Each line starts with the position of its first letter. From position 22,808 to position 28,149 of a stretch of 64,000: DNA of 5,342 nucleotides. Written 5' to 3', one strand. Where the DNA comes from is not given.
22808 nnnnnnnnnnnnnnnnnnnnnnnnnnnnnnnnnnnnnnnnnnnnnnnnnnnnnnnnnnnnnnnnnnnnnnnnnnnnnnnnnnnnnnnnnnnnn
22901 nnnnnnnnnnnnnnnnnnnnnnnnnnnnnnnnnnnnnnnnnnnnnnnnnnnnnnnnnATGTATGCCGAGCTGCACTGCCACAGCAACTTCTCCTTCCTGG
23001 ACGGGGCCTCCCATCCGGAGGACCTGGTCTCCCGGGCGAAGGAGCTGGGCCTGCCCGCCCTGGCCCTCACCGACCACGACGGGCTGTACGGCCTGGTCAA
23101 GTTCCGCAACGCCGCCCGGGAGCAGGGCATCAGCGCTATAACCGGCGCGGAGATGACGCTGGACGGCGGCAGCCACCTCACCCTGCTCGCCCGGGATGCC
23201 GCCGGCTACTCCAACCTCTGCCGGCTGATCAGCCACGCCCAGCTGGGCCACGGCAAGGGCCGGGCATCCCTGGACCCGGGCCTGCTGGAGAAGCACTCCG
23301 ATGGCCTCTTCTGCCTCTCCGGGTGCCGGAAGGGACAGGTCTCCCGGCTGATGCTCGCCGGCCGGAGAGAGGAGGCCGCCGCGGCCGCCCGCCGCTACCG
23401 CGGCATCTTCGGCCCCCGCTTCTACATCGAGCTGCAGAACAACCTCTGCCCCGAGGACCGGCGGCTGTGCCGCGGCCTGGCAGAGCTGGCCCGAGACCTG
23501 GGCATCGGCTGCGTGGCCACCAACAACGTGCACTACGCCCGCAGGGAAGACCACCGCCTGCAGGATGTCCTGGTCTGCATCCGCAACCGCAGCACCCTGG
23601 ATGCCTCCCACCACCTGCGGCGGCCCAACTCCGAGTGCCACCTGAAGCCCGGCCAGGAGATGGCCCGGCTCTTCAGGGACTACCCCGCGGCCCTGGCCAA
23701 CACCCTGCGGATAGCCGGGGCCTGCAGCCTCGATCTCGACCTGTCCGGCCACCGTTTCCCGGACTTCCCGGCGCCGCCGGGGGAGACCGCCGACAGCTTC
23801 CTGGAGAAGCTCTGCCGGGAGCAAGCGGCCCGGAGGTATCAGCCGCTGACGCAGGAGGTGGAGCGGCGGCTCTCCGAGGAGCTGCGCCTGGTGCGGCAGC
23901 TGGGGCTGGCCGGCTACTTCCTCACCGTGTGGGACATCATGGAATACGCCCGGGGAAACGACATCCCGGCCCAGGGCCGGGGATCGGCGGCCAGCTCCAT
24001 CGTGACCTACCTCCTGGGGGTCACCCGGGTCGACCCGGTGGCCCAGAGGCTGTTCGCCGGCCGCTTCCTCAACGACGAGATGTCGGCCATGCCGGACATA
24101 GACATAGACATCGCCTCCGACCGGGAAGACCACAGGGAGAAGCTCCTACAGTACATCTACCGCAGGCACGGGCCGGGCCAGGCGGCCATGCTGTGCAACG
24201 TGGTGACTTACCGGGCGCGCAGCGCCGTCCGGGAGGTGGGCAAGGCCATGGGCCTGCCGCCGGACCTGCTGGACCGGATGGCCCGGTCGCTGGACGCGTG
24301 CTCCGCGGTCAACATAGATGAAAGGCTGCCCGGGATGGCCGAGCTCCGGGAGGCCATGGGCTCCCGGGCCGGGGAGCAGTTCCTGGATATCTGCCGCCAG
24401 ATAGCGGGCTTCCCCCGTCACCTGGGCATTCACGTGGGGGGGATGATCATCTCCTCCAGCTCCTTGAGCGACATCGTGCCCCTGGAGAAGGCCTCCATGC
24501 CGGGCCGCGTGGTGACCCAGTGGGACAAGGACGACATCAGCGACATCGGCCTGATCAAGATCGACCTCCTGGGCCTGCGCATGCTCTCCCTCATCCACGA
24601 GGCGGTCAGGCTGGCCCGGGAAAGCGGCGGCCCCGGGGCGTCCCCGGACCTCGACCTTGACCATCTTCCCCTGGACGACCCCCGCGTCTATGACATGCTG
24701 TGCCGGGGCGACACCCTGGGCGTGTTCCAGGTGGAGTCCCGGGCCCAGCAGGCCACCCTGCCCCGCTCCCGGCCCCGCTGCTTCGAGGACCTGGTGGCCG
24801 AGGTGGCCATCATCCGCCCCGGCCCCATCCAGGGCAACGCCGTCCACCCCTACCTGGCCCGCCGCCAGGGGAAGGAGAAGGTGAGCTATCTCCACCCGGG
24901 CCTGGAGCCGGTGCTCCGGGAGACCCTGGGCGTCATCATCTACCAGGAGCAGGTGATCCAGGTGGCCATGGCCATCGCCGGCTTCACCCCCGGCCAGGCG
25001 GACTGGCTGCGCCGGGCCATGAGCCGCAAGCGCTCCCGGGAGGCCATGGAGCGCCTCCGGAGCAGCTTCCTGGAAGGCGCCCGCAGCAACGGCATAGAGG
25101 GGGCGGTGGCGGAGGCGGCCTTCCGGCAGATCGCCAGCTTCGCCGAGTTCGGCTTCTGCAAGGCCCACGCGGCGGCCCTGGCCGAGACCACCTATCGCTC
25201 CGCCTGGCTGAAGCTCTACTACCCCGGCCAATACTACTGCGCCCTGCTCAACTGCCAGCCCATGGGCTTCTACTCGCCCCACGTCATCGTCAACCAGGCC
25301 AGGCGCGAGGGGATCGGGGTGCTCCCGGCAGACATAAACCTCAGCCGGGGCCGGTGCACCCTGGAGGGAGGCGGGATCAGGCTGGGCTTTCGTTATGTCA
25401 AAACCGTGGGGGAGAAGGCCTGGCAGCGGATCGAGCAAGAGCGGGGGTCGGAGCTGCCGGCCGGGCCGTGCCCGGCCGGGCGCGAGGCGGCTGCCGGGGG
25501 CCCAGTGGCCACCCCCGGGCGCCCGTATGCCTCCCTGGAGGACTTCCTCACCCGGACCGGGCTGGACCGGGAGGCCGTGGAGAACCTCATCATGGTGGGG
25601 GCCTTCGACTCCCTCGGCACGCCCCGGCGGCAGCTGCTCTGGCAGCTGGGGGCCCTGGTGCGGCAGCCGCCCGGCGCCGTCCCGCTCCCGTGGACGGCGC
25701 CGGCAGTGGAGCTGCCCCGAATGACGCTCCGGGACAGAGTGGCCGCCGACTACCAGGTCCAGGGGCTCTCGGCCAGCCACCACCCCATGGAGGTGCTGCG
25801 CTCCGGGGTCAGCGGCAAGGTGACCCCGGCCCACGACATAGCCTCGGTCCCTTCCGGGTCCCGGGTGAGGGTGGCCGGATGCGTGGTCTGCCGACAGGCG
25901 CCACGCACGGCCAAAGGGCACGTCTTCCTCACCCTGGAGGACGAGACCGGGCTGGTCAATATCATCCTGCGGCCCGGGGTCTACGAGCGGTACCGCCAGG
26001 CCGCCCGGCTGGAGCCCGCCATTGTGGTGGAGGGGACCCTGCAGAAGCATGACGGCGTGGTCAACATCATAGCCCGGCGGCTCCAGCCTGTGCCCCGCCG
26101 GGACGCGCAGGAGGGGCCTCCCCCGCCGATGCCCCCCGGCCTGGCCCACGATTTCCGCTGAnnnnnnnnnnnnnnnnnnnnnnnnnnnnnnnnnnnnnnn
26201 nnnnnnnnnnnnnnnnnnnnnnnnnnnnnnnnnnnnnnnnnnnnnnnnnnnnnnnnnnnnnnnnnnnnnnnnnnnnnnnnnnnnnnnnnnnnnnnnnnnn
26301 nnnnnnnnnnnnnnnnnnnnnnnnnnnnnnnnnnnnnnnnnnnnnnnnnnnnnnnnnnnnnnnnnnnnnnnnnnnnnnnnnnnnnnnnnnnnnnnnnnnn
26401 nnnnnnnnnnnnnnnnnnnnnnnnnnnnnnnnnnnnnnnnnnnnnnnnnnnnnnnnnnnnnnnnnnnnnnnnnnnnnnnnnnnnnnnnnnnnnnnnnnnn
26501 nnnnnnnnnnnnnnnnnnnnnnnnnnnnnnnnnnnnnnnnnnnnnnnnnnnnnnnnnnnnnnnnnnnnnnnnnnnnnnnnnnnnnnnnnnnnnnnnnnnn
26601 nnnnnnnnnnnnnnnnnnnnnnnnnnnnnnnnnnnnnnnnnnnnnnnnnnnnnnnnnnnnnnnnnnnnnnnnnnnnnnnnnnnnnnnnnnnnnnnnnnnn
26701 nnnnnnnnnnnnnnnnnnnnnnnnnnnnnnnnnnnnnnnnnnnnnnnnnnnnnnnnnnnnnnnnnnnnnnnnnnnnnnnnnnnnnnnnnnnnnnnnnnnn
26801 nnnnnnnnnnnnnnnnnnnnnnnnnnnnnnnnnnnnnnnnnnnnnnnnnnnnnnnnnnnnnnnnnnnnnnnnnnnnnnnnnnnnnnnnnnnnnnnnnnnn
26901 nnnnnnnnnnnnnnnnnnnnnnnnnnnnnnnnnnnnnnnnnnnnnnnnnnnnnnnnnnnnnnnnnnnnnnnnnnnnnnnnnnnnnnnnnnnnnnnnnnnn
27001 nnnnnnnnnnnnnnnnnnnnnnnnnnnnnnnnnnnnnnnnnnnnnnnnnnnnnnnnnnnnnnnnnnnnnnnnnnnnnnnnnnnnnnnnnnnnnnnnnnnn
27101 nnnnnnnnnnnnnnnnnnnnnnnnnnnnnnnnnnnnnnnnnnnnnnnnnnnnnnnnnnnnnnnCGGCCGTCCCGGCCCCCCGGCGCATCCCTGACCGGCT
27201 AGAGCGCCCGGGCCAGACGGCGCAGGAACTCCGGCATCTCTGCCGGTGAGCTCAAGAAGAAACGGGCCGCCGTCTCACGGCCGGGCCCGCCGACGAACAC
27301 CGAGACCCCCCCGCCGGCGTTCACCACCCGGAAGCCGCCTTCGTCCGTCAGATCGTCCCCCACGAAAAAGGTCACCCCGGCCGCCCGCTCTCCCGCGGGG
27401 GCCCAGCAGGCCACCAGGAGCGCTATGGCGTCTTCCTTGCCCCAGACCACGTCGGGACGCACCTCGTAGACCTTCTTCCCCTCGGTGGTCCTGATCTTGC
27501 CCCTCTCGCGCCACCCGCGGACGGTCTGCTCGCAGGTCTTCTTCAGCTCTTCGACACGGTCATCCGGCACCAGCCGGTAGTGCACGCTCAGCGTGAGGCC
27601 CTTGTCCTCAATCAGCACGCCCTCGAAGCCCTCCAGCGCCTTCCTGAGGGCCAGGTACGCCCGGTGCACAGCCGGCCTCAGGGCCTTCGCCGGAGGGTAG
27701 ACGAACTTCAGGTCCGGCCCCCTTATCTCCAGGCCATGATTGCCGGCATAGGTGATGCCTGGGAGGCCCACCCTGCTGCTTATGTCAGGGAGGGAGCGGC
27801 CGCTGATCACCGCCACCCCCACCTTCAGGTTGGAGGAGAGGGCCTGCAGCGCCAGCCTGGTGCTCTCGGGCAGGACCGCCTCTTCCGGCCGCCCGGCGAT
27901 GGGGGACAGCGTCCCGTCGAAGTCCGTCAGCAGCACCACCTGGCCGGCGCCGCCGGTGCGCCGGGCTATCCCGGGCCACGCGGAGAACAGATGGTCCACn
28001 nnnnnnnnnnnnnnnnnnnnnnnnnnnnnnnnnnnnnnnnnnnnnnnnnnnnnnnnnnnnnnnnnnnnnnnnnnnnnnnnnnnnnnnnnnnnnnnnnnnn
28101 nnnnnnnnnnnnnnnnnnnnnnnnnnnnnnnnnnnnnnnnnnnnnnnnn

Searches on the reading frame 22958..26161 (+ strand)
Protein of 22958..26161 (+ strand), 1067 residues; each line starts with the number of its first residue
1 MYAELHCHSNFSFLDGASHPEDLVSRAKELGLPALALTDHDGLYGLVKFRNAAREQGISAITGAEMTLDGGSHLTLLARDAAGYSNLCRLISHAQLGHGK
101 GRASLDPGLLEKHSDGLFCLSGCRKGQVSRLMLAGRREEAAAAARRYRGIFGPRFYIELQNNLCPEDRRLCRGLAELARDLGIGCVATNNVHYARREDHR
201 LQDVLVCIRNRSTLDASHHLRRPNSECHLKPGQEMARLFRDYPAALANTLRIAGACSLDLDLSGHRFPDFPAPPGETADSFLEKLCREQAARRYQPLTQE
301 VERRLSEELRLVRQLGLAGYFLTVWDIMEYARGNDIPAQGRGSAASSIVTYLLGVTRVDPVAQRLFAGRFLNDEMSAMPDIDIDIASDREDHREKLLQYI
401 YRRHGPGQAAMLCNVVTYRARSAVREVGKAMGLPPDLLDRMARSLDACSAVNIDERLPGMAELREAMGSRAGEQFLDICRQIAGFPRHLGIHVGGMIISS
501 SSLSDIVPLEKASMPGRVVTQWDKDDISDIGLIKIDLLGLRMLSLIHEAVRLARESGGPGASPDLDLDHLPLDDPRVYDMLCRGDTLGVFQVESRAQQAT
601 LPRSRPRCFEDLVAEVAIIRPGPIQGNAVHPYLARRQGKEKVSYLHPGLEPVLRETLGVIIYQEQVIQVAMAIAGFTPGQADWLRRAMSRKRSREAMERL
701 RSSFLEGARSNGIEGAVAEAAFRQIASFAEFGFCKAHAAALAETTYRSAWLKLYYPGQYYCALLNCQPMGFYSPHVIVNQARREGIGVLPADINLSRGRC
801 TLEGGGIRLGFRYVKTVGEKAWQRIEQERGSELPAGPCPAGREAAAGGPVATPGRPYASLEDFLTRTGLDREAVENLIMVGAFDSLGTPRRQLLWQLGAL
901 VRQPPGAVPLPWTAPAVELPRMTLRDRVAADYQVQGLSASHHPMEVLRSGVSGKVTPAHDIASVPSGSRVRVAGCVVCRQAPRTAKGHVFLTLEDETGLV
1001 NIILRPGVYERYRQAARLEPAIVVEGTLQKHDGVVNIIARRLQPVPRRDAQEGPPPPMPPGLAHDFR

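Call 49: search_protein_families(library=pfam, proteins=[window:22958-26161:+], max_evalue=0.0001)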
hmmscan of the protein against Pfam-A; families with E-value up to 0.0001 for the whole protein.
window:22958-26161:+ (1067 aa): 5 families
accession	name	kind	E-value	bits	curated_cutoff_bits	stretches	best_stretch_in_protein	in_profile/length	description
PF07733.18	DNA_pol3_alpha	-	1.9e-73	247.7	23.9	1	281-539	2-260/260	Bacterial DNA polymerase III alpha NTPase domain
PF17657.6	DNA_pol3_finger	-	5.7e-59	198.6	22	1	542-712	1-166/166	Bacterial DNA polymerase III alpha subunit finger domain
PF02811.25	PHP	-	5.2e-44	150.9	26.4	1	4-161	1-163/164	PHP domain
PF14579.12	HHH_6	-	8e-21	74.5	25.6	2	785-831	1-47/90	Helix-hairpin-helix motif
PF01336.31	tRNA_anti-codon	-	4.1e-10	39.9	27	1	970-1044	1-74/75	OB-fold nucleic acid binding domain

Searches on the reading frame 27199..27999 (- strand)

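Call 66: search_protein_families(library=pfam, proteins=[window:27199-27999:-], max_evalue=0.0001)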
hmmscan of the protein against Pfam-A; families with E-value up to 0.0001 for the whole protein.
window:27199-27999:- (266 aa): 1 family
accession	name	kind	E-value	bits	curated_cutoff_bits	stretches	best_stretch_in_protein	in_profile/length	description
PF02358.22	Trehalose_PPase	-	2.8e-41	141.6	27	1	24-250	1-232/235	Trehalose-phosphatase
